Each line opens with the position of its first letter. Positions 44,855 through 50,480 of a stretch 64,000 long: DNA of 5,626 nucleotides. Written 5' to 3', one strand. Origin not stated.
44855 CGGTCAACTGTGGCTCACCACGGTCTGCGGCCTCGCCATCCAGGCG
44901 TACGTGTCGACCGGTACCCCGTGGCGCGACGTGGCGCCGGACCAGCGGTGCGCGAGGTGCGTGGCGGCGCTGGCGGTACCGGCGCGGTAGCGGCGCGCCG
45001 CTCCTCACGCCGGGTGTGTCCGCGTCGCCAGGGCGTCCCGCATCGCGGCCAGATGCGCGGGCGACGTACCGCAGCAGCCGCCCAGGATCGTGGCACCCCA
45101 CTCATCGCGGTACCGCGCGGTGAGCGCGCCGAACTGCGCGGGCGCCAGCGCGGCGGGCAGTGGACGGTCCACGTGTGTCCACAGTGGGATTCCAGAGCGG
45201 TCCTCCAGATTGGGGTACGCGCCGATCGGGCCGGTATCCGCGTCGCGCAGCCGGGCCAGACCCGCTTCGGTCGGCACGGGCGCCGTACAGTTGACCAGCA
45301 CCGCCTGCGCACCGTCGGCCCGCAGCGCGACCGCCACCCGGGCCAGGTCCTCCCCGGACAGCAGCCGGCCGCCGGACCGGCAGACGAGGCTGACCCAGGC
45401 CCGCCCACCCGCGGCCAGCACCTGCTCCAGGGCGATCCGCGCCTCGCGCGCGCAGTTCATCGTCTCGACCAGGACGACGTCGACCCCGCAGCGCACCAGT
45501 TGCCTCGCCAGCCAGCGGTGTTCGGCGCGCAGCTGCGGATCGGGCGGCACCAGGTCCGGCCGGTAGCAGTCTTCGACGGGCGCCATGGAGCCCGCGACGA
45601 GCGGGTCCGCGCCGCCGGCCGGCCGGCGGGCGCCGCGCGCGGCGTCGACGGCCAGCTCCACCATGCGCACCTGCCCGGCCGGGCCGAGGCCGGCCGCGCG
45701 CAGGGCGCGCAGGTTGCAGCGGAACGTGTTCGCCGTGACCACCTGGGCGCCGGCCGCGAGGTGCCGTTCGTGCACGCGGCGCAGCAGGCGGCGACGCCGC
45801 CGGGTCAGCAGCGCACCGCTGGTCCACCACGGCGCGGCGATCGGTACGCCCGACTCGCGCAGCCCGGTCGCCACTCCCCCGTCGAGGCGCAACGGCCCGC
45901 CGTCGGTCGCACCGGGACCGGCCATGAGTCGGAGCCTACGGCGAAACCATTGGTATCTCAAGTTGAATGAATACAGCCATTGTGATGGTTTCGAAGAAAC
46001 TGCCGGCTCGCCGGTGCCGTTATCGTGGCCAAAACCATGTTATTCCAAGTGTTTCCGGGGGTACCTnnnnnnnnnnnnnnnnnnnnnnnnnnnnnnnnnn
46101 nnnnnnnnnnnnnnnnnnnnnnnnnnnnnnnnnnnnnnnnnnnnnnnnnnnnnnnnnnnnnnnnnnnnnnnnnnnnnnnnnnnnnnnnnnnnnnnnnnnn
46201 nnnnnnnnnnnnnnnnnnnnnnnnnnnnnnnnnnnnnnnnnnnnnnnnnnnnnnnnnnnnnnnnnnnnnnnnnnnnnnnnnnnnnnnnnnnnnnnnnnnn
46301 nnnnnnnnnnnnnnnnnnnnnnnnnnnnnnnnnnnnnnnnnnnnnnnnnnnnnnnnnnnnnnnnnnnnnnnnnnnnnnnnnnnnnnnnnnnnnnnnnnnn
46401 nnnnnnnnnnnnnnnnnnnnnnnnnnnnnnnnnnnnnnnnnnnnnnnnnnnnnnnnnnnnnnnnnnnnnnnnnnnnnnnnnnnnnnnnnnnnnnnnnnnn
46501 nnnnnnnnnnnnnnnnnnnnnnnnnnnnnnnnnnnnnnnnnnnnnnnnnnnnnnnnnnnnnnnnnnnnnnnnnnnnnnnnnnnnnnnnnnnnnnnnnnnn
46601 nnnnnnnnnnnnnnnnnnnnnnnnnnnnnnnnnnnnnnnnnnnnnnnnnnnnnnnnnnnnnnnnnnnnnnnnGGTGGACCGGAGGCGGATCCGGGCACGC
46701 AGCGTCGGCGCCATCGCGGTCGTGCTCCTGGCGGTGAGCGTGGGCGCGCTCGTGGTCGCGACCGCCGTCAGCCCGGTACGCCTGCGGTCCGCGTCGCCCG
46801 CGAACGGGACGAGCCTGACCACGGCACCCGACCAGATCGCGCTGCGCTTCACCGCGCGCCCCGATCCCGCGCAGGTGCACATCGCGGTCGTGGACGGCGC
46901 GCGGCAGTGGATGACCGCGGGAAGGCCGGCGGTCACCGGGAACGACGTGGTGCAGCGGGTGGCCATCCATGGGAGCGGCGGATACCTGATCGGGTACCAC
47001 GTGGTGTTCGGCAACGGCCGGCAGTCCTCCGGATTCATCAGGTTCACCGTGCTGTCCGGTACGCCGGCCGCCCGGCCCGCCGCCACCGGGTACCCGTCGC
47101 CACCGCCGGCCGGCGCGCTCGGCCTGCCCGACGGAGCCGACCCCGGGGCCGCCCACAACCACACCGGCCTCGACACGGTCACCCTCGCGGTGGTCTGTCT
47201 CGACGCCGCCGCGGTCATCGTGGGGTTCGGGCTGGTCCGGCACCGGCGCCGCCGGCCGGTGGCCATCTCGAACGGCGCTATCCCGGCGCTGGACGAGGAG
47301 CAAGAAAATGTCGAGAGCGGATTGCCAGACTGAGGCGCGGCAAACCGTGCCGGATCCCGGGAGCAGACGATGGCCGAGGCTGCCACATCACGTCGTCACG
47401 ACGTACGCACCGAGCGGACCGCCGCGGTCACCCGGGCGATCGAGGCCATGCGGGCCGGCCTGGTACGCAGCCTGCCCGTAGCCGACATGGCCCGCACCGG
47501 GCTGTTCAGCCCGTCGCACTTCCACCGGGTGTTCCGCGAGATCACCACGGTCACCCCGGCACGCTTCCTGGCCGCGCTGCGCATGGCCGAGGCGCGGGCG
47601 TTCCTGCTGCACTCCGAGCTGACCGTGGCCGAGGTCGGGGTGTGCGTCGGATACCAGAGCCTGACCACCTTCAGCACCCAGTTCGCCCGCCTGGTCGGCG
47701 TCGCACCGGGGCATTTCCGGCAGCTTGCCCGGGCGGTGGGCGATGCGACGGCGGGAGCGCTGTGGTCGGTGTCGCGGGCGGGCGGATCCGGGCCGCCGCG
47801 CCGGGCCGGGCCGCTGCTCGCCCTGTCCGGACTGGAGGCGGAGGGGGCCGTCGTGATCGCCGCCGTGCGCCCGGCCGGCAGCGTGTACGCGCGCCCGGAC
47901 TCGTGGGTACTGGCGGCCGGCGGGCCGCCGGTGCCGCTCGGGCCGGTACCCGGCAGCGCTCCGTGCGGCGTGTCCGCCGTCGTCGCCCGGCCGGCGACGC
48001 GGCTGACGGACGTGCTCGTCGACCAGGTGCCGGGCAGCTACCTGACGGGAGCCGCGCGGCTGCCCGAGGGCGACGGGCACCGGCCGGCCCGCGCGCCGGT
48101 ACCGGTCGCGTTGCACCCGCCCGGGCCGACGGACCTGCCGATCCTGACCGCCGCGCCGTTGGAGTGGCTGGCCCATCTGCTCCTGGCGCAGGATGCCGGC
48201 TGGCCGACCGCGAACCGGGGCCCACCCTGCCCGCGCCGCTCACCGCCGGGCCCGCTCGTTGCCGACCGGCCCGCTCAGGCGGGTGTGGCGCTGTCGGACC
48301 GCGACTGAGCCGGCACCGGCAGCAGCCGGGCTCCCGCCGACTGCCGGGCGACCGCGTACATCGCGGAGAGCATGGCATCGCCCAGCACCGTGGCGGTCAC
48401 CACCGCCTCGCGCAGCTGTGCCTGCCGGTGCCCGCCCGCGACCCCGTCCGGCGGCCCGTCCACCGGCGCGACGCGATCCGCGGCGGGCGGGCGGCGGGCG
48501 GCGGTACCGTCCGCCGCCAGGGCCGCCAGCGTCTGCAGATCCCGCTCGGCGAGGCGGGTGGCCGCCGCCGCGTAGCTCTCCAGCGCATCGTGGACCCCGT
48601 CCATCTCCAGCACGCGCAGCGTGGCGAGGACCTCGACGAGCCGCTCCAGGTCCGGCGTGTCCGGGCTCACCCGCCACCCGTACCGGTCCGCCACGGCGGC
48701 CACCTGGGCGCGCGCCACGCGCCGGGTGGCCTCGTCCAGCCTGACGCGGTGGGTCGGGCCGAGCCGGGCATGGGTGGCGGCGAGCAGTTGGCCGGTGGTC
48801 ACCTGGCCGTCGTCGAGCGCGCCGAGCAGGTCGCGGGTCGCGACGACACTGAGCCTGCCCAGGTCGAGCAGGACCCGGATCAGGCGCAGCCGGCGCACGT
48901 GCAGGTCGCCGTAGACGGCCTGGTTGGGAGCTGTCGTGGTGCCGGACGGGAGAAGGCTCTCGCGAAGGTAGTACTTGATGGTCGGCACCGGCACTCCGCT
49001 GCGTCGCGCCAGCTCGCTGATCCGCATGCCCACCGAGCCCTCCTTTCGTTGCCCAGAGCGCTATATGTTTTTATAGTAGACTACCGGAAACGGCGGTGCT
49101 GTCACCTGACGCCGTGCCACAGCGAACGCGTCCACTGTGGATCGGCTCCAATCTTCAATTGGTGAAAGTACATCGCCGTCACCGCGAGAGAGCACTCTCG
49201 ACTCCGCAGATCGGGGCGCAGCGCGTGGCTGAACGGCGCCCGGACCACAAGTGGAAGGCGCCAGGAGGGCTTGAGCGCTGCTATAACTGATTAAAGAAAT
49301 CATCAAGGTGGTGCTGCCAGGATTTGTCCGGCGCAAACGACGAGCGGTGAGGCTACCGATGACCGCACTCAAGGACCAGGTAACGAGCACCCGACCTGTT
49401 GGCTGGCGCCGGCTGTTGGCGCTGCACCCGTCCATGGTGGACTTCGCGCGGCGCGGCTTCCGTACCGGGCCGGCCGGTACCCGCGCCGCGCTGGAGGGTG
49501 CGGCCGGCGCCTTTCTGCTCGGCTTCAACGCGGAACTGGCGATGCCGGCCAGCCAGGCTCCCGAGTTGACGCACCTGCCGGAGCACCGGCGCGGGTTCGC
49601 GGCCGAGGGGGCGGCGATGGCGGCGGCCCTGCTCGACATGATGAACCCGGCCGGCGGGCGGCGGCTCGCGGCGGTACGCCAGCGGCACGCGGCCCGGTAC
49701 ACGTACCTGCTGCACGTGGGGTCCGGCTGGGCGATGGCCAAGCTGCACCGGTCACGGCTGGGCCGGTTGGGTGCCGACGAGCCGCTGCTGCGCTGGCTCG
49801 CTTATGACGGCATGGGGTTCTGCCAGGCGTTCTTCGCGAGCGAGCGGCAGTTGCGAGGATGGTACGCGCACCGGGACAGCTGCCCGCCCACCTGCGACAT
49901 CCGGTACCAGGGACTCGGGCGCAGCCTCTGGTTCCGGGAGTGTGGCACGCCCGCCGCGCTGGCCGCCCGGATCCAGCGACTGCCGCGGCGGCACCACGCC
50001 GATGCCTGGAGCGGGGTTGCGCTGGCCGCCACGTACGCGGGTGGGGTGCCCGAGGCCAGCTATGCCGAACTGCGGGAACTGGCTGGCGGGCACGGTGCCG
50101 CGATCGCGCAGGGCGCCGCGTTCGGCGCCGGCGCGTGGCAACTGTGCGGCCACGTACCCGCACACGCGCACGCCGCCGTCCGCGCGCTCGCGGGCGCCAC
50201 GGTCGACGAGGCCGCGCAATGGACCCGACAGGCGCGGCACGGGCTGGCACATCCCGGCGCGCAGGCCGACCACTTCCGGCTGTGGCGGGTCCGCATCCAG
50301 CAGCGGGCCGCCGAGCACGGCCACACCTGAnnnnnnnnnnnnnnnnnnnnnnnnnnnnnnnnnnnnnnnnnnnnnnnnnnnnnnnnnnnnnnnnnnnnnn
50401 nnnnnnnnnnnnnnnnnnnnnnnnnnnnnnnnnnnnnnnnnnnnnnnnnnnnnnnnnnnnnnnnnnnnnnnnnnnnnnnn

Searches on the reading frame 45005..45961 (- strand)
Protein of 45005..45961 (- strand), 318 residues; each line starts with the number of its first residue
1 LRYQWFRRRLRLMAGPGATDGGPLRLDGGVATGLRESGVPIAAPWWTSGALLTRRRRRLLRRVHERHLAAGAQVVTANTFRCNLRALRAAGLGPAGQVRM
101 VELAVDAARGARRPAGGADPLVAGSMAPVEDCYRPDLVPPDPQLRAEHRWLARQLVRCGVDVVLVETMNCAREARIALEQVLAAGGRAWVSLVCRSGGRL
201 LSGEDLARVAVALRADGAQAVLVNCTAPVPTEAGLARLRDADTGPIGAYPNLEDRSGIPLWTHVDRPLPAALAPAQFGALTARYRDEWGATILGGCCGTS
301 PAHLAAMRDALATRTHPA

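Call 7: search_protein_families(library=pfam, proteins=[window:45005-45961:-], max_evalue=0.01)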
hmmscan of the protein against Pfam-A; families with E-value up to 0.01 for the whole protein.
window:45005-45961:- (318 aa): 1 family
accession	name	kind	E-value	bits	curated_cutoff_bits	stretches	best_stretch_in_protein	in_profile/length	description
PF02574.22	S-methyl_trans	-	4.8e-49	168.2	22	1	26-311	3-283/283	Homocysteine S-methyltransferase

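Call 8: search_protein_families(library=ncbifam, proteins=[window:45005-45961:-], max_evalue=0.01)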
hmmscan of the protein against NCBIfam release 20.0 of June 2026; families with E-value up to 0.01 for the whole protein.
window:45005-45961:- (318 aa): 5 families
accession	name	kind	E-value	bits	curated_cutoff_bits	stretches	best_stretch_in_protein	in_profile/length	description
NF007020.0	PRK09485.1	equivalog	9.9e-38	129.9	215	1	24-312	14-304/306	homocysteine S-methyltransferase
NF006396.0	PRK08645.1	equivalog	5.2e-32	110.7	453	1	24-314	13-287/611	bifunctional homocysteine S-methyltransferase/methylenetetrahydrofolate reductase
TIGR02082.1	metH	equivalog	6.3e-19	67.1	1010.85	1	51-311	43-312/1182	methionine synthase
NF005718.0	PRK07534.1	equivalog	1.1e-18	67.6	338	1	51-316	39-299/337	betaine--homocysteine S-methyltransferase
NF007024.0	PRK09490.1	equivalog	2e-14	52.4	1497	1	51-313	59-331/1234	methionine synthase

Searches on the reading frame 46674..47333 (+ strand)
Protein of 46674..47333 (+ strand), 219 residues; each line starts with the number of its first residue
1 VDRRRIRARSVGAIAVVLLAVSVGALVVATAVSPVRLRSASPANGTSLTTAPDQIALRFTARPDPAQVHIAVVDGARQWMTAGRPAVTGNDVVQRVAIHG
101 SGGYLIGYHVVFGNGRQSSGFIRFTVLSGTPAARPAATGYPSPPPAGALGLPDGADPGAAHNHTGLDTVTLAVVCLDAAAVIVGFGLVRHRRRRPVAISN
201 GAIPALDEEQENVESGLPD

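Call 75: search_protein_families(library=pfam, proteins=[window:46674-47333:+], max_evalue=0.001)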
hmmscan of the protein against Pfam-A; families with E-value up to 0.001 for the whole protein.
window:46674-47333:+ (219 aa): 1 family
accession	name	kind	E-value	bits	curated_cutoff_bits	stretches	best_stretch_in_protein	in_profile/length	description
PF04234.18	CopC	-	6.8e-13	49.9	23.3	1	36-126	3-92/92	CopC domain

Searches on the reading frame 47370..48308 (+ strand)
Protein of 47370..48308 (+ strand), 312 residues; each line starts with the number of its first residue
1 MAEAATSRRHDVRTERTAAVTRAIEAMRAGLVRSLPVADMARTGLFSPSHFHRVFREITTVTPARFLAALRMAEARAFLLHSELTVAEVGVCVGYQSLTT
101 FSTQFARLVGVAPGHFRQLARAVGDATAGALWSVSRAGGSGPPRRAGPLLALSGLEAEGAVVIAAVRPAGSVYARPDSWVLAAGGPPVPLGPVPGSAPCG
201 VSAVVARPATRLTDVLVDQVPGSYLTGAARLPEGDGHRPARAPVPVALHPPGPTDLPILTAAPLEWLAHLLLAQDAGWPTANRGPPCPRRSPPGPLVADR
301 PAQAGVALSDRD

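Call 75: search_protein_families(library=pfam, proteins=[window:47370-48308:+], max_evalue=0.001)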
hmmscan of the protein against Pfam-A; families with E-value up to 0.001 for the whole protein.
window:47370-48308:+ (312 aa): 2 families
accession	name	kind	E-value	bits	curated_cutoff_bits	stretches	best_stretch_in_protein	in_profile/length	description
PF12833.13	HTH_18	-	8.7e-22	77.7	33.6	2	46-118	7-79/80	Helix-turn-helix domain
PF00165.29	HTH_AraC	-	2.9e-13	50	26.6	2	80-118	2-42/42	Bacterial regulatory helix-turn-helix proteins, AraC family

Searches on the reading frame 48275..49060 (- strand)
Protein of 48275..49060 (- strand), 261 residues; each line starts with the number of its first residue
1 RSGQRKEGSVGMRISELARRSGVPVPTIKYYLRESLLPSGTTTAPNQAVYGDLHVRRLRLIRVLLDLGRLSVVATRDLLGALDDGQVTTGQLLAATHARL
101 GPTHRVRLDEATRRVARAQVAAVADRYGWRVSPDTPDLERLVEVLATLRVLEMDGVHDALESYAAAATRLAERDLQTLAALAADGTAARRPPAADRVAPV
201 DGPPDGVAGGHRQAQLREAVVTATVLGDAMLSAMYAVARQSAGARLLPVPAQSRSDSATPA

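Call 21: search_protein_families(library=pfam, proteins=[window:48275-49060:-], max_evalue=0.001)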
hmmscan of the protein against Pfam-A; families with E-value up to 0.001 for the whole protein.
window:48275-49060:- (261 aa): 2 families
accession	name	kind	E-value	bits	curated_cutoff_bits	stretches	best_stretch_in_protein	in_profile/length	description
PF13411.12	MerR_1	-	5.6e-16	58.8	21.6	1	12-72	1-59/69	MerR HTH family regulatory protein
PF00376.29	MerR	-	2.1e-07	31.1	28.2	1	13-50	1-38/38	MerR family regulatory protein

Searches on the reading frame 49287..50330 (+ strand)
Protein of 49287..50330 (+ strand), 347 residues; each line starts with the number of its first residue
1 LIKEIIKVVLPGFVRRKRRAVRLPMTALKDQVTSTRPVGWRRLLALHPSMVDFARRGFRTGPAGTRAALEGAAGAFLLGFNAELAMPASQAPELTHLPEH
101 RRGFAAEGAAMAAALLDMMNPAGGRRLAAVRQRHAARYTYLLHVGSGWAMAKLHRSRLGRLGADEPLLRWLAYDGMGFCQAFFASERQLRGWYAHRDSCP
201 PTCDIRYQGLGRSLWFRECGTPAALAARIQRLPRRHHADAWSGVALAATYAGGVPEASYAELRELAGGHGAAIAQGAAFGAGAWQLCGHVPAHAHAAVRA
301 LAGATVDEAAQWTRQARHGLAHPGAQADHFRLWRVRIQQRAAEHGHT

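Call 21: search_protein_families(library=pfam, proteins=[window:49287-50330:+], max_evalue=0.001)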
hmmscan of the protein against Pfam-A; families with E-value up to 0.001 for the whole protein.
window:49287-50330:+ (347 aa): 1 family
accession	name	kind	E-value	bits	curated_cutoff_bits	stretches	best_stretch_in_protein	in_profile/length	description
PF08012.16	DUF1702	-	4.4e-69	233.2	25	1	41-340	7-318/319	Protein of unknown function (DUF1702)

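Call 53: find_homologous_proteins(query=window:49287-50330:+, max_evalue=1e-20)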
Query window:49287-50330:+ (347 aa): 224 proteins with E <= 1e-20 among 8000 candidates; the best 120 are listed.
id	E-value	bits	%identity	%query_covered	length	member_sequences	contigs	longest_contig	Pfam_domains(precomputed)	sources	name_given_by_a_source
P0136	4.7e-190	649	99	86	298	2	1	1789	PF08012.17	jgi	jgi:hypothetical protein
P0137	4.2e-140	485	74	89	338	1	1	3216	PF08012.17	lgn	-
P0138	2.9e-130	453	66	91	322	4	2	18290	PF08012.17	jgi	jgi:hypothetical protein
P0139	8.6e-128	445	67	89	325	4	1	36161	PF08012.17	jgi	-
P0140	1.7e-127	444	66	93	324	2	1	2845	PF08012.17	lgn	-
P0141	3.5e-127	443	68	89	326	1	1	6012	PF08012.17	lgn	-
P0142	6.5e-127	442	65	92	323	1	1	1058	PF08012.17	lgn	-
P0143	1.3e-126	441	66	92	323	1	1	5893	PF08012.17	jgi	jgi:enediyne biosynthesis protein E3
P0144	2.0e-126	440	66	90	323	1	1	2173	PF08012.17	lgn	-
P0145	9.6e-125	434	65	92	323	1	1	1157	PF08012.17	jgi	jgi:hypothetical protein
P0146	4.8e-123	429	65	91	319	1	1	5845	PF08012.17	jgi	jgi:hypothetical protein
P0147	1.1e-122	428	64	92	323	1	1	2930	PF08012.17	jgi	jgi:hypothetical protein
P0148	1.4e-122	427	66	87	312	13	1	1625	PF08012.17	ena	-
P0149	2.4e-122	427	68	88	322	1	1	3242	PF08012.17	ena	-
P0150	2.6e-121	423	65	88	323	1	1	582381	PF08012.17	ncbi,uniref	ncbi:DUF1702 family protein [Rugosimonospora acidiphila]|uniref:DUF1702 family protein n=1 Tax=Rugos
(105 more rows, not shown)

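Call 54: find_encoding_contigs(protein=P0150, flank=10000, max_places=1)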
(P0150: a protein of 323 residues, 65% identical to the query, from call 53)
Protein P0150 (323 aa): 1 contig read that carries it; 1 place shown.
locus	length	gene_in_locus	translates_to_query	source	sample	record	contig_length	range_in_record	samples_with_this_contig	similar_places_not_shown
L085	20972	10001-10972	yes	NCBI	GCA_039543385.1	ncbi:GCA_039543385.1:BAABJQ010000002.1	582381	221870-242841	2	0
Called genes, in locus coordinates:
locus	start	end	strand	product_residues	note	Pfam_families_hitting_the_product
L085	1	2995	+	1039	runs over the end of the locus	PF00109:ketoacyl-synt, PF02801:Ketoacyl-synt_C, PF16197:KAsynt_C_assoc, PF22336:RhiE-like_linker, PF22621:CurL-like_PKS_C, PF00698:Acyl_transf_1, PF00550:PP-binding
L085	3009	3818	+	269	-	PF04072:LCM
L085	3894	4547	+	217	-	PF01638:HxlR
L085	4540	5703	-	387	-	PF20628:Dyp_perox_C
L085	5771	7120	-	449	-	-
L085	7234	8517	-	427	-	PF03109:ABC1, PF01163:RIO1 (faint)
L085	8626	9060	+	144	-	PF10604:Polyketide_cyc2 (weak), PF08327:AHSA1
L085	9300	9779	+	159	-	PF00903:Glyoxalase, PF18029:Glyoxalase_6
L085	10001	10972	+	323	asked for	PF08012:DUF1702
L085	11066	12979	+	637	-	PF01839:FG-GAP (faint), PF13517:FG-GAP_3, PF07593:UnbV_ASPIC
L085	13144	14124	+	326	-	PF03116:NQR2_RnfD_RnfE (faint)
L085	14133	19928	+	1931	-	PF00109:ketoacyl-synt, PF02801:Ketoacyl-synt_C, PF16197:KAsynt_C_assoc, PF00698:Acyl_transf_1, PF00106:adh_short, PF08659:KR, PF13561:adh_short_C2, PF21089:PKS_DH_N, +1 more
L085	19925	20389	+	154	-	PF13279:4HBT_2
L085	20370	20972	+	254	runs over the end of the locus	PF02826:2-Hacid_dh_C (weak), PF10727:Rossmann-like (weak), PF03446:NAD_binding_2 (faint), PF03807:F420_oxidored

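Call 55: find_encoding_contigs(protein=P0139, flank=10000, max_places=1)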
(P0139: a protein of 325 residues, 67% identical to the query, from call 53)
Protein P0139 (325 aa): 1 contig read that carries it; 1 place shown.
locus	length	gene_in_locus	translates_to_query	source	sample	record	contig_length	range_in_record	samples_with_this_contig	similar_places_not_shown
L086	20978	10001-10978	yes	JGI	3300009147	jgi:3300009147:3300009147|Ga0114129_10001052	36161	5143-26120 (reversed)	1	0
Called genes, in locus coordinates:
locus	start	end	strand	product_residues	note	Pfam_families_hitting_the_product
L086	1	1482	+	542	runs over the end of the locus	PF02776:TPP_enzyme_N, PF00205:TPP_enzyme_M, PF02775:TPP_enzyme_C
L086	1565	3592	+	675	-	PF02629:CoA_binding, PF13380:CoA_binding_2, PF13607:Succ_CoA_lig, PF19045:Ligase_CoA_2, PF13549:ATP-grasp_5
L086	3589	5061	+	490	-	PF00501:AMP-binding, PF13193:AMP-binding_C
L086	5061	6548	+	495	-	PF01642:MM_CoA_mutase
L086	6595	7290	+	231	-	PF00535:Glycos_transf_2, PF10111:Glyco_tranf_2_2, PF13641:Glyco_tranf_2_3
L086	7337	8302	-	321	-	PF08240:ADH_N, PF00107:ADH_zinc_N, PF13602:ADH_zinc_N_2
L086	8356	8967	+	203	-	-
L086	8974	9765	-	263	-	-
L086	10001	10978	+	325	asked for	PF08012:DUF1702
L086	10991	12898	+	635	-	PF13517:FG-GAP_3, PF01839:FG-GAP (weak), PF07593:UnbV_ASPIC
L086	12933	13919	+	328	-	-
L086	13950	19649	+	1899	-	-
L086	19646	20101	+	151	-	PF13279:4HBT_2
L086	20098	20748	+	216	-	PF03807:F420_oxidored (weak)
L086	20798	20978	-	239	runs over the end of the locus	PF01638:HxlR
